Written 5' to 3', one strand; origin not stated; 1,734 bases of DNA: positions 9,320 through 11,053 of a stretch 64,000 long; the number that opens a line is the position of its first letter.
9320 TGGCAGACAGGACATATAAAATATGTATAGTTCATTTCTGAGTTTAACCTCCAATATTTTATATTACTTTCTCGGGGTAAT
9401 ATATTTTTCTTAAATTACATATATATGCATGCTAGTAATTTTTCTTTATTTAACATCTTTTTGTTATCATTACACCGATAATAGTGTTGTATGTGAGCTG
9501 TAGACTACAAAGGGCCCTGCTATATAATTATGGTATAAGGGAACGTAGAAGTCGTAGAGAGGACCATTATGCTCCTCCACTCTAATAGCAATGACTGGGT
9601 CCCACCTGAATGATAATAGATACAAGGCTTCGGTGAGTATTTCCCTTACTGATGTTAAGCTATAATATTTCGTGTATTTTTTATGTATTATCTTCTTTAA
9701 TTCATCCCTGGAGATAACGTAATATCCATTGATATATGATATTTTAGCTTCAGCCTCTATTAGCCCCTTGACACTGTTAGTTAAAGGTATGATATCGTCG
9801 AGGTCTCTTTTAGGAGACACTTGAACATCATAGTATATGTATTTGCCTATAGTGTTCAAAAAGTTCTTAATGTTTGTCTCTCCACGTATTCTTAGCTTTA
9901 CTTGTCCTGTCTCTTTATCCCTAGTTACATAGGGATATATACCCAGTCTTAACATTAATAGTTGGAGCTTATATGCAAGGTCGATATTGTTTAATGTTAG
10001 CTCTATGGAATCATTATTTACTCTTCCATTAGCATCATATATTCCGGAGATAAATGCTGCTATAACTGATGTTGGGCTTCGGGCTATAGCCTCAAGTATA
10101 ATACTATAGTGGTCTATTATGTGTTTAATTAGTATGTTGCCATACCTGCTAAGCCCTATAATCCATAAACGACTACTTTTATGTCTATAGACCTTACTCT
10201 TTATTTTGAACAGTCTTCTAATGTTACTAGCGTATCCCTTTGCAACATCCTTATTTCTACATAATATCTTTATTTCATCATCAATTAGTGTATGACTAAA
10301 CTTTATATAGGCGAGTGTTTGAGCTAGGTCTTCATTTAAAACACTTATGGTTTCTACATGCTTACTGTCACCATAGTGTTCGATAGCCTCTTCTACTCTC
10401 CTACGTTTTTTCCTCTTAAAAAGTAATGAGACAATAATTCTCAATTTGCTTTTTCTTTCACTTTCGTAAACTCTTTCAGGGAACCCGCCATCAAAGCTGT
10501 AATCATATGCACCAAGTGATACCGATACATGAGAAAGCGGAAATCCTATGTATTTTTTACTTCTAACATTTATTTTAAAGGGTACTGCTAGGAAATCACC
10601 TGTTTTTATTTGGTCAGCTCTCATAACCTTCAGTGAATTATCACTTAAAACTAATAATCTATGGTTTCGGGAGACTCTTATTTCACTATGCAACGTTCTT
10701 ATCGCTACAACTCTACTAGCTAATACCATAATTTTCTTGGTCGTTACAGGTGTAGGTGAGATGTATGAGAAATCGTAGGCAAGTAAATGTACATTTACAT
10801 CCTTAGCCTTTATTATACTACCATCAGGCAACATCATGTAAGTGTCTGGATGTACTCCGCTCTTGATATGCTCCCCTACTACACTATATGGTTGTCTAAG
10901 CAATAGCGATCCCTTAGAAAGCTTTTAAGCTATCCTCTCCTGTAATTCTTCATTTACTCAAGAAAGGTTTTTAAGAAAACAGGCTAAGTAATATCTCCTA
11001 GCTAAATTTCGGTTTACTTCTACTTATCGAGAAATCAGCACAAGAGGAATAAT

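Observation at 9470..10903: Free-standing, splicing-dead intein ORF that keeps vestigial extein codons resembling the P-loop site of the pilus ATPase 45 kb away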

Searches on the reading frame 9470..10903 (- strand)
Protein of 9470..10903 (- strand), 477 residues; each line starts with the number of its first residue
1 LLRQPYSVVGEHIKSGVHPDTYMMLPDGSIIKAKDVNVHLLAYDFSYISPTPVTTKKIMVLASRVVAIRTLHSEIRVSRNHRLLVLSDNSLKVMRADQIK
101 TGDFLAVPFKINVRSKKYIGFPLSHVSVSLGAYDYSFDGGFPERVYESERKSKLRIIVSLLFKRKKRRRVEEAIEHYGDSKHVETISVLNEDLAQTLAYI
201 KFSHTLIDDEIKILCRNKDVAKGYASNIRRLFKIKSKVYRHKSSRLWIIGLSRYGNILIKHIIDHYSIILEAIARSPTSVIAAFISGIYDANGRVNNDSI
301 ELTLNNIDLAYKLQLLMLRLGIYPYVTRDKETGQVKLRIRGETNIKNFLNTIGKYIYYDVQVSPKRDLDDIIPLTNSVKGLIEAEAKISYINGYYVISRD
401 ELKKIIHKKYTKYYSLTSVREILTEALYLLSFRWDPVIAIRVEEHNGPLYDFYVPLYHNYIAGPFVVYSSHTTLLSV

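Call 4: search_protein_families(library=pfam, proteins=[window:9470-10903:-], max_evalue=1)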
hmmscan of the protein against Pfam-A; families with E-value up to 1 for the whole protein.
window:9470-10903:- (477 aa): 3 families
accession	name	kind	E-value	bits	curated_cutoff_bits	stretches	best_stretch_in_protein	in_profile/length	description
PF14528.11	LAGLIDADG_3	-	2.2e-13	50.7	22.5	1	280-353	2-82/82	LAGLIDADG-like domain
PF14890.11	Intein_splicing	-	5e-13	49.6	35.8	1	59-466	42-152/155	Intein splicing domain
PF21593.2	DUF6853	-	0.14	13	27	1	189-240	52-105/120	Family of unknown function (DUF6853)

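Call 5: search_protein_families(library=ncbifam, proteins=[window:9470-10903:-], max_evalue=1)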
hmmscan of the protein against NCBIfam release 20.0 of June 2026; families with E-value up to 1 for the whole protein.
window:9470-10903:- (477 aa): 5 families
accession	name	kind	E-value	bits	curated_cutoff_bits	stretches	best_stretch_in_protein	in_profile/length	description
NF011418.0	PRK14845.1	equivalog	2.2e-12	45.6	756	1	92-417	117-355/1049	translation initiation factor IF-2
NF003159.0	PRK04132.1-4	equivalog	1.7e-09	36.3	999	3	267-355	251-333/852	replication factor C small subunit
NF011287.0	PRK14698.1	equivalog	2.2e-07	29.3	1238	1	150-465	351-663/1017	V-type ATP synthase subunit A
NF005972.1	PRK08058.1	equivalog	0.03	13.5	340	1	12-47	70-103/328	DNA polymerase III subunit delta'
TIGR01445.1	intein_Nterm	domain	0.15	13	24.5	1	17-85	2-83/83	intein N-terminal splicing region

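Call 8: find_homologous_proteins(query=window:9470-10903:-)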
Query window:9470-10903:- (477 aa): 5 proteins with E <= 0.001 among 8000 candidates.
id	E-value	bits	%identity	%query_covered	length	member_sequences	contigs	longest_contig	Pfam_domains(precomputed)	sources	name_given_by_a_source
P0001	0.0e+0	1038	99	100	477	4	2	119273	PF14528.12,PF14890.12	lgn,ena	-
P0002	5.8e-228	775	72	100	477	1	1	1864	PF14528.12,PF14890.12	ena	-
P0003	6.2e-228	775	72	100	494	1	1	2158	PF14528.12,PF14890.12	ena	-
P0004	1.5e-195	668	60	100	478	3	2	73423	PF14528.12,PF14890.12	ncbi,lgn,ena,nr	ncbi:MAG TPA: hypothetical protein EYH40_05125 [Desulfurococcales archaeon]|nr:hypothetical protein 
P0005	2.1e-4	38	20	96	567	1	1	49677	PF00383.30,PF01381.29,PF14437.13,PF14528.12,PF13443.13,PF14890.12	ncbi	ncbi:MAG: LAGLIDADG family homing endonuclease [Candidatus Baldrarchaeia archaeon]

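Call 9: search_solved_structures(query=window:9470-10903:-, max_evalue=1, show_alignments=2)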
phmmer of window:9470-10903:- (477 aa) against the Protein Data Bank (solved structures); distinct sequences matched with E-value up to 1: 18.
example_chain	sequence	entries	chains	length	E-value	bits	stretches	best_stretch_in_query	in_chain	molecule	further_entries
7qst_A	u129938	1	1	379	1.1e-08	37.4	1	183-344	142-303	V-type ATP synthase subunit A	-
7qss_A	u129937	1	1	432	1e-06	30.9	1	179-463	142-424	V-type ATP synthase alpha chain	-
7qsu_A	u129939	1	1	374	1.1e-06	30.7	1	179-347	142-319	V-ATPase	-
5o9j_A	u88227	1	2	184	0.00042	22.3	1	33-111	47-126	Transcription initiation factor IIB,Transcription initiation factor IIB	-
5o9i_A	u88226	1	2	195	0.00057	21.9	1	26-109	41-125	Transcription initiation factor IIB,Transcription initiation factor IIB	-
6rpq_A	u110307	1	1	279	0.00091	21.2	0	433-467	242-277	Ubiquitin-like protein SMT3,1108aa long hypothetical cell division control protein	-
2cw7_A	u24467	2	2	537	0.0024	19.8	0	65-179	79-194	Endonuclease PI-PkoII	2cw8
2jmz_A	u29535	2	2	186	0.033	16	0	433-464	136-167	Hypothetical protein MJ0781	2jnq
6rpp_A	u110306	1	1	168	0.066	15.1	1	430-468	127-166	Cell division control protein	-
4o1s_A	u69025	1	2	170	0.15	13.9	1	44-108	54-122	V-type ATP synthase alpha chain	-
6frg_A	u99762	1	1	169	0.34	12.7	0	430-470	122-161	Replicative DNA helicase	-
1mi8_A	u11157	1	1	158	0.56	12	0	428-470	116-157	DnaB intein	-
6frh_A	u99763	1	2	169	0.67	11.8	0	430-470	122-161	Replicative DNA helicase,Replicative DNA helicase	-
7v6z_A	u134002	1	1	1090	0.73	11.6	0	346-429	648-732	Protein patched homolog 1,Protein patched homolog 1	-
7v6y_A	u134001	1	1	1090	0.73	11.6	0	346-429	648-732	Protein patched homolog 1,Protein patched homolog 1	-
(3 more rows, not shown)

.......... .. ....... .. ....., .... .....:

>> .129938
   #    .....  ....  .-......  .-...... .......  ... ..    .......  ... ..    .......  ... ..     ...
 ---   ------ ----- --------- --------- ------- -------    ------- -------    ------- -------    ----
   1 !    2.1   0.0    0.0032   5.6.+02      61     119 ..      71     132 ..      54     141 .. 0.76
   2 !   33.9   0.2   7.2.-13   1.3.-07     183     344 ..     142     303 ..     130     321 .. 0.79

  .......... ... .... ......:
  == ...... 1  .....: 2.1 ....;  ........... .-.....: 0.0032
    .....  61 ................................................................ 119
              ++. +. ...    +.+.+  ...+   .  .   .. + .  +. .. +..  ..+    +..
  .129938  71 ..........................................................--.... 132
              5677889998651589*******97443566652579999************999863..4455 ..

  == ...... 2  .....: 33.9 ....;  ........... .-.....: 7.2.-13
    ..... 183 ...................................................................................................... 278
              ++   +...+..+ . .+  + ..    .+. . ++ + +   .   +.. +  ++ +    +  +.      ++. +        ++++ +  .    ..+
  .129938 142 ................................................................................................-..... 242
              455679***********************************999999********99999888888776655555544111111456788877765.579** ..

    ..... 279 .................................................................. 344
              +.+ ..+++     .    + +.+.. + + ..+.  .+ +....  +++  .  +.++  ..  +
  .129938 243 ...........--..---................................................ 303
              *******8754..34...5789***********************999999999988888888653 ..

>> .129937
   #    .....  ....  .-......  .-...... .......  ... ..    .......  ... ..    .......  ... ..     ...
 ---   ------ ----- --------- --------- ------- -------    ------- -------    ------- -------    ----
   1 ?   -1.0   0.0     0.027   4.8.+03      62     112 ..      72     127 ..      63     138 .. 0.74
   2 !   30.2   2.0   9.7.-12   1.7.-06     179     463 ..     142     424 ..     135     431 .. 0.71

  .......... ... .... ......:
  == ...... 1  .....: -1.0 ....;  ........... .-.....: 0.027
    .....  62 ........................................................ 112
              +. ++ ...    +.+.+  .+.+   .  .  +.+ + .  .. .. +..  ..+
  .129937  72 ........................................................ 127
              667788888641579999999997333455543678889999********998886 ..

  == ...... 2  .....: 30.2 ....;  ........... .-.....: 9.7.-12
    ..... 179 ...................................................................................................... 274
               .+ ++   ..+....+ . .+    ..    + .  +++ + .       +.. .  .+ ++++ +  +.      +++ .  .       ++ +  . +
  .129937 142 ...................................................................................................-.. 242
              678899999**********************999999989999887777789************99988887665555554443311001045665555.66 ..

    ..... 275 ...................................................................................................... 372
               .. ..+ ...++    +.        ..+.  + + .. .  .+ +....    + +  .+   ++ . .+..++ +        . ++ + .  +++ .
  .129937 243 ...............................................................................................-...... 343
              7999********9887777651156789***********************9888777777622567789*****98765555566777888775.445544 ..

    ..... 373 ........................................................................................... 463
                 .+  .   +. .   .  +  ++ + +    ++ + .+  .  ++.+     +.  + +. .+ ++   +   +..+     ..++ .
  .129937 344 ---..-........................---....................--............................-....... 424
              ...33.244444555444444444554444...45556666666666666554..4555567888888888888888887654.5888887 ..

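Call 11: find_encoding_contigs(protein=P0004, flank=6000, max_places=4)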
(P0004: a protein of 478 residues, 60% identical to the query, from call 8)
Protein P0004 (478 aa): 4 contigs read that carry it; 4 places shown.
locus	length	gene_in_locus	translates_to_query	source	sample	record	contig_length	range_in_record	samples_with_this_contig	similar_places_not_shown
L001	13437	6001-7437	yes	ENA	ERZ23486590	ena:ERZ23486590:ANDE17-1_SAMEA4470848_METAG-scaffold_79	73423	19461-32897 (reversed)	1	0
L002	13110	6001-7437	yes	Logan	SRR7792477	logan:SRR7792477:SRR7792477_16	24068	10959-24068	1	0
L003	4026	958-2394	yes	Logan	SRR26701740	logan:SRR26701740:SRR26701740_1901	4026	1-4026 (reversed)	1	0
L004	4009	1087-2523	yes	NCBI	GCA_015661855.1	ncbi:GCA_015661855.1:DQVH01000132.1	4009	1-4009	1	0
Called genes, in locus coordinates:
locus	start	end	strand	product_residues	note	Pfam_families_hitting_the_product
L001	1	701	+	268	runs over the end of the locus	-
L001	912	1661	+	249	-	PF00149:Metallophos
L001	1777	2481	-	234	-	PF06745:ATPase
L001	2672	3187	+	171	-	PF04307:YdjM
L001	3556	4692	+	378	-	PF12840:HTH_20 (faint), PF13404:HTH_AsnC-type (faint), PF13412:HTH_24 (faint)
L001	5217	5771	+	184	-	PF00352:TBP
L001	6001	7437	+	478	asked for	PF14890:Intein_splicing, PF14528:LAGLIDADG_3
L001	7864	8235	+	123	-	-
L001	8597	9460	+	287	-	PF01026:TatD_DNase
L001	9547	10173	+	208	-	PF01902:Diphthami_syn_2_N (weak), PF28410:Diphthami_syn_2_C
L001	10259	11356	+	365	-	PF00850:Hist_deacetyl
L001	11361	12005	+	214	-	PF03167:UDG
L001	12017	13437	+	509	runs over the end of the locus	PF01944:SpoIIM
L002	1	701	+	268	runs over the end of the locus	-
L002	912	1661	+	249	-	PF00149:Metallophos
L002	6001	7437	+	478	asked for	PF14890:Intein_splicing, PF14528:LAGLIDADG_3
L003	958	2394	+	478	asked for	PF14890:Intein_splicing, PF14528:LAGLIDADG_3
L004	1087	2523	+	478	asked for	PF14890:Intein_splicing, PF14528:LAGLIDADG_3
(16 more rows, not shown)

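Call 12: find_encoding_contigs(protein=P0003, flank=6000, max_places=4)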
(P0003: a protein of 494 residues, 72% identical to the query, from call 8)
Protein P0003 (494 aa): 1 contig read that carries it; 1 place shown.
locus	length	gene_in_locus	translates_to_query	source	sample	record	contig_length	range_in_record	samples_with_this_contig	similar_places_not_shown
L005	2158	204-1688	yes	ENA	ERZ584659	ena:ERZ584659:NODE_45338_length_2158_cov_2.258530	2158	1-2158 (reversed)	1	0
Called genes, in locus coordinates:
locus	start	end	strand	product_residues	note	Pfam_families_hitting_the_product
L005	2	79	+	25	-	?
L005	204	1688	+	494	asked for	PF14890:Intein_splicing, PF14528:LAGLIDADG_3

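Call 14: find_related_loci(query=A1, collection=genome_contigs, flank=6000)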
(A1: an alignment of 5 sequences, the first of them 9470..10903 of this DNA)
Query A1 (477 aa) in genome_contigs; peptide patterns used: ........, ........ (x = any residue, [..] = any of these).
74 stretches matched a pattern; 1 encode a relative of the query (tblastn E <= 1e-3); 1 distinct loci.
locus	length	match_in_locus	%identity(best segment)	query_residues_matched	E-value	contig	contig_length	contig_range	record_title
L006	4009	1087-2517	60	1-476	0e+0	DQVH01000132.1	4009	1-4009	MAG TPA_asm: Desulfurococcales archaeon isolate SZUA-1508 k95_161559, whole genome shotgun sequence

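Call 21: search_protein_representatives(alignment_id=A1)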
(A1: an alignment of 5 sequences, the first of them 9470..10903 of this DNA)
Query: 5 sequences, 478 profile positions. Proteins with E-value up to 0.001 (for the whole library): 266; up to 1e-10: 42; up to 1e-30: 1. The best 150 are listed.
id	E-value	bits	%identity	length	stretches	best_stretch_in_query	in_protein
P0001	2.7e-293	989.4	-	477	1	1-478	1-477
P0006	8.1e-24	100.7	-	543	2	279-469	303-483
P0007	3.5e-20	88.7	-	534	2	285-469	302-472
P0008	2.3e-19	86.0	-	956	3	190-327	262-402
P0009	2.9e-19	85.7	-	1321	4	187-472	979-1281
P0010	1.3e-18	83.5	-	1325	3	54-475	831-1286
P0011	2.0e-18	82.9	-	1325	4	172-472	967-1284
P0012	1.0e-17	80.6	-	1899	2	271-469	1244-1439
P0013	1.5e-17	80.0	-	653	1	2-474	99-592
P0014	3.7e-17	78.7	-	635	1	18-474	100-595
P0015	6.7e-17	77.9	-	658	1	15-477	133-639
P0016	1.9e-16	76.4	-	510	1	50-378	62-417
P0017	3.7e-16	75.4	-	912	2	16-354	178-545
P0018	4.6e-16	75.1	-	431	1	181-474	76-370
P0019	5.9e-16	74.8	-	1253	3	62-472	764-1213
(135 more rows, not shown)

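Call 26: search_protein_families(library=pfam, proteins=[P0015, P0006], max_evalue=0.01)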
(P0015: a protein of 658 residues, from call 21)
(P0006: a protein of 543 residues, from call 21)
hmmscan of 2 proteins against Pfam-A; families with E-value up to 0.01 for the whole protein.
P0015 (658 aa): 5 families
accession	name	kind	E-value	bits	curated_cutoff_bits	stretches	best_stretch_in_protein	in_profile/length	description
PF14528.11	LAGLIDADG_3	-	6.8e-21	74.8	22.5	2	430-501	2-82/82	LAGLIDADG-like domain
PF14890.11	Intein_splicing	-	1.5e-20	74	35.8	1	181-632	46-155/155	Intein splicing domain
PF02272.25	DHHA1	-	6.4e-07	30.2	25.9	1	76-133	18-75/102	DHHA1 domain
PF01381.28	HTH_3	-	1.1e-06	29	23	1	259-312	1-54/55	Helix-turn-helix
PF12844.13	HTH_19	-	3e-05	24.3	30.2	1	259-311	4-56/64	Helix-turn-helix domain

P0006 (543 aa): 3 families
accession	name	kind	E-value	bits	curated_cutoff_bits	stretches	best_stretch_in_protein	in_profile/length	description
PF22769.1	DCD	-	4.8e-29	101.9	27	2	2-112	1-110/153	dCTP deaminase-like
PF14890.11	Intein_splicing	-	1.4e-12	48.1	35.8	1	142-484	26-155/155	Intein splicing domain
PF06559.16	DCD_N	-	0.00014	22.2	21.4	0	487-520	128-161/164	2'-deoxycytidine 5'-triphosphate deaminase (DCD) N-terminal domain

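Call 28: predict_structure(alignment_id=A1)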
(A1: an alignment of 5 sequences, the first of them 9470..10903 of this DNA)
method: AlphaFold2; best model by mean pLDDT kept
length: 477 residues; sequences in the alignment: 5
mean_pLDDT: 40.1   pTM: 0.27
mean pLDDT of the five models: 40.1, 39.5, 38.6, 38.5, 37.6
residues with pLDDT >= 90: 0; 70-90: 5; 50-70: 104; < 50: 368
segments of 3 or more residues with pLDDT < 50: 1-62, 68-75, 89-93, 104-210, 261-298, 311-328, 340-360, 364-379, 390-397, 410-440, 442-477
pLDDT, mean of each block of 10 residues (from residue 1): 20 28 35 35 26 35 49 46 49 55 43 23 24 22 25 30 30 31 30 44 43 54 60 66 59 56 41 36 38 40 55 44 46 53 44 40 43 41 53 45 54 35 31 35 44 36 25 22
secondary structure, 60 per line:
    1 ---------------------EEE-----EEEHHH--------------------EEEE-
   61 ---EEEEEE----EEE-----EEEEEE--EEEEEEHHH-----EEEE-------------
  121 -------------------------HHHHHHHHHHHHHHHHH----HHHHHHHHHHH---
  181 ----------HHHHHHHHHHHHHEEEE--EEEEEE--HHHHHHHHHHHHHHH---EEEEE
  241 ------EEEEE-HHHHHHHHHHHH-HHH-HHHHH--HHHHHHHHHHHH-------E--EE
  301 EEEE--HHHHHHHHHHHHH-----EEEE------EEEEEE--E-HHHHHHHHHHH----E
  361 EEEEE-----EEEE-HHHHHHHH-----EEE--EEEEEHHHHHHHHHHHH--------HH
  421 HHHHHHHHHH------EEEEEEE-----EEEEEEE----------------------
elements in order: E22-24 E30-32 E56-59 E64-69 E74-76 E82-87 E90-95 E104-107 H146-162 H167-177 H191-203 E204-207 E210-215 H218-232 E236-240 E247-251 H253-264 H270-274 H277-288 E299-304 H307-319 E325-328 E335-340 H345-355 E360-365 E371-374 H376-383 E389-391 E394-398 H399-410 H419-430 E437-443 E449-455

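Call 50: find_related_loci(query=P0013, collection=metagenome_contigs, flank=5000)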
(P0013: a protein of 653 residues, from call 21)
Query P0013 (653 aa) in metagenome_contigs; peptide patterns used: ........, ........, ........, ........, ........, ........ (x = any residue, [..] = any of these).
88 stretches matched a pattern; 1 encode a relative of the query (tblastn E <= 1e-3); 1 distinct loci.
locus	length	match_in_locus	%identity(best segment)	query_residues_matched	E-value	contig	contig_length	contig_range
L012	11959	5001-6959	100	1-653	0e+0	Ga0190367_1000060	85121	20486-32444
